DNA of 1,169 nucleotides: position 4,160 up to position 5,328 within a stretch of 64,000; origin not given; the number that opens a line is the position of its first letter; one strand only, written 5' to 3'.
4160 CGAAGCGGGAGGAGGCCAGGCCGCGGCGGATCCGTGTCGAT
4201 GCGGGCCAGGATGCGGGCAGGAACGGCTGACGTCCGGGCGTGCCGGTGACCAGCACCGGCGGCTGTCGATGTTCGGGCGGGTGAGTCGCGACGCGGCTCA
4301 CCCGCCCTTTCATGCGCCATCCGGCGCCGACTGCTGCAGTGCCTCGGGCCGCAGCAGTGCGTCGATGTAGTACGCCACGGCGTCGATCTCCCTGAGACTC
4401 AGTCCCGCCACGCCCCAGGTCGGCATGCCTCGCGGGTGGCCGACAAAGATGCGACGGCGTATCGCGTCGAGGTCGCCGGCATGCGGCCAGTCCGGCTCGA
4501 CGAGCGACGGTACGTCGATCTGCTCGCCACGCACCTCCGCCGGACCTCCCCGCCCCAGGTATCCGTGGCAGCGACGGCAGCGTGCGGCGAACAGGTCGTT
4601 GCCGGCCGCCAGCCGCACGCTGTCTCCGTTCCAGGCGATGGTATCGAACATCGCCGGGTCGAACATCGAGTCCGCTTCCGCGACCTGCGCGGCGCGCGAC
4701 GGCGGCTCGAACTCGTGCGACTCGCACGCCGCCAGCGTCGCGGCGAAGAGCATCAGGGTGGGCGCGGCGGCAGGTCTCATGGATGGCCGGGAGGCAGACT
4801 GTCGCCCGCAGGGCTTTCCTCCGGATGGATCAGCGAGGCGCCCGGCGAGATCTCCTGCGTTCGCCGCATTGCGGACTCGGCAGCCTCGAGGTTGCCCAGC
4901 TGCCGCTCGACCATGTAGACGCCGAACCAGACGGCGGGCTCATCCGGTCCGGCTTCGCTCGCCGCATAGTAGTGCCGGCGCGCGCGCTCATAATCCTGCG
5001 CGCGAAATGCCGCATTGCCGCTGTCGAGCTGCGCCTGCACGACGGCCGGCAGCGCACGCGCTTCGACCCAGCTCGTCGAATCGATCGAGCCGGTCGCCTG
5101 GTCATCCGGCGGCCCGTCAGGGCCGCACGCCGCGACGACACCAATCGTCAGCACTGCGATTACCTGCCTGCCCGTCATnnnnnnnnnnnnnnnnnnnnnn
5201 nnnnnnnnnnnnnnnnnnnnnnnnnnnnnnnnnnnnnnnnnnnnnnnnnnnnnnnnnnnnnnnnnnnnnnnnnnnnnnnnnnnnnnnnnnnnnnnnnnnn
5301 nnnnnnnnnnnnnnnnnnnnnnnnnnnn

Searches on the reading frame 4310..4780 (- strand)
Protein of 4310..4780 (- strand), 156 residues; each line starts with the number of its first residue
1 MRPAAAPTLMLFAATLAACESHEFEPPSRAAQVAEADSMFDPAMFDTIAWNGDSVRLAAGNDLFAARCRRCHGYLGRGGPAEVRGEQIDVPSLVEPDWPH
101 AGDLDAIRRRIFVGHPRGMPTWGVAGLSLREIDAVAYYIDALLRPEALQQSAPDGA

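Call 6: search_protein_families(library=pfam, proteins=[window:4310-4780:-], max_evalue=1)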
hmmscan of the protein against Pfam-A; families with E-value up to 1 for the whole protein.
window:4310-4780:- (156 aa): 2 families
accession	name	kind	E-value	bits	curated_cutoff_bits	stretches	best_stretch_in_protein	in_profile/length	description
PF13442.11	Cytochrome_CBB3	-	2.1e-11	44.4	27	1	57-139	3-68/68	Cytochrome C oxidase, cbb3-type, subunit III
PF00034.26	Cytochrom_C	-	0.00011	23.9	21.3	1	58-141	2-88/90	Cytochrome c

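Call 7: search_protein_families(library=ncbifam, proteins=[window:4310-4780:-], max_evalue=1)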
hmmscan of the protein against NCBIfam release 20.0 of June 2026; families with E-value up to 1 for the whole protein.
window:4310-4780:- (156 aa): 8 families
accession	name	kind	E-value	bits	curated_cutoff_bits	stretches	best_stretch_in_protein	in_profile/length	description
TIGR00782.1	ccoP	equivalog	1.7e-07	30.8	179.95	1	51-142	197-281/285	cytochrome-c oxidase, cbb3-type subunit III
NF011054.0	PRK14486.1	equivalog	0.0022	17.5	447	1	50-141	208-289/294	putative bifunctional cbb3-type cytochrome c oxidase subunit II/cytochrome c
NF045930.1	Cytc6PetJCyano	equivalog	0.0025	17.7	135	1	56-139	27-102/110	cytochrome c6 PetJ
NF050122.1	bc1_QcrC_actin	exception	0.0025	17.1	200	1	56-81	135-160/253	cytochrome bc1 complex diheme cytochrome c subunit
NF040606.1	CytoC_perox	subfamily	0.027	13.6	150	1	47-81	288-322/524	di-heme-cytochrome C peroxidase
TIGR01838.1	PHA_synth_I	subfamily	0.036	12.5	622.65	1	41-103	363-424/532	class I poly(R)-hydroxyalkanoic acid synthase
TIGR03872.1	cytochrome_MoxG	equivalog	0.11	12.6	147.8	1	50-78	37-65/133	cytochrome c(L), periplasmic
NF045774.1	cytochro_C551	exception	0.18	11.8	118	1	7-74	7-56/110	cytochrome c551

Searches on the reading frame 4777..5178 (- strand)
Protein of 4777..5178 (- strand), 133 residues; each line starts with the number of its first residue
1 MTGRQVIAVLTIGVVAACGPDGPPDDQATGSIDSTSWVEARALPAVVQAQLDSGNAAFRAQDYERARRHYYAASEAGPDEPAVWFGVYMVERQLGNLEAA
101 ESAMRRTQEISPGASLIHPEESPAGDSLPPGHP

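Call 6: search_protein_families(library=pfam, proteins=[window:4777-5178:-], max_evalue=1)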
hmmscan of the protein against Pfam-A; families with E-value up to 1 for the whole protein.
window:4777-5178:- (133 aa): 9 families
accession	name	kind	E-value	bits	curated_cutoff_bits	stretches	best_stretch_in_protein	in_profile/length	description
PF13432.12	TPR_16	-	3.3e-07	31.1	32.7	1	51-114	1-64/65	Tetratricopeptide repeat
PF13428.12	TPR_14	-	3.9e-07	30.6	23.5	1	48-85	2-39/44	Tetratricopeptide repeat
PF14559.12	TPR_19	-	0.00016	22.3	25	1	58-113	2-57/68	Tetratricopeptide repeat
PF07719.23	TPR_2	-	0.00038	20.8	27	1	54-70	8-24/34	Tetratricopeptide repeat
PF25064.1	ARM_TT21_5th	-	0.021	15.6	27.8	1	57-111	11-65/117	TT21 fifth ARM repeats domain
PF13424.12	TPR_12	-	0.031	14.9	30.1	0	49-110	5-74/77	Tetratricopeptide repeat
PF13181.12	TPR_8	-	0.065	13.9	25.7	0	92-112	12-32/34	Tetratricopeptide repeat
PF00515.34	TPR_1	-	0.15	12.3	27.8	0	54-73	8-27/34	Tetratricopeptide repeat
PF07219.19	HemY_N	-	0.32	11.6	31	0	47-81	59-92/107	HemY protein N-terminus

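Call 7: search_protein_families(library=ncbifam, proteins=[window:4777-5178:-], max_evalue=1)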
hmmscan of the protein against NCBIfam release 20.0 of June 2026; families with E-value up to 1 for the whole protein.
window:4777-5178:- (133 aa): 8 families
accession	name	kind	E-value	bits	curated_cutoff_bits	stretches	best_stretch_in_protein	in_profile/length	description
NF033920.0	C39_PA2778_fam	equivalog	1.4e-05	24.6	150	1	42-111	185-254/255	PA2778 family cysteine peptidase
TIGR02552.1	LcrH_SycD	equivalog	3e-05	23.7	104.8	1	55-112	60-117/136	SycD/LcrH family type III secretion system chaperone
NF040959.1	MamA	equivalog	0.00056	19.4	200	1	44-118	102-176/204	magnetosome protein MamA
TIGR02521.1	type_IV_pilW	equivalog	0.027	14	154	1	10-113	4-97/234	type IV pilus biogenesis/stability protein PilW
TIGR02917.1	PEP_TPR_lipo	equivalog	0.038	11.8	312.2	1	50-112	264-326/899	XrtA/PEP-CTERM system TPR-repeat protein PrsT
NF047507.1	TPR_BatC_Lepto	exception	0.12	11.8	175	1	51-100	28-77/214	TPR repeat-containing protein BatC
NF042912.1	Amuc_1098_fam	equivalog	0.16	9.9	750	1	32-83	26-77/805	Amuc_1098 family type IV pilus outer membrane protein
NF053723.1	BCAL1086_gp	subfamily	0.61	10.6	50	0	4-32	3-31/121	BCAL1086 family glycoprotein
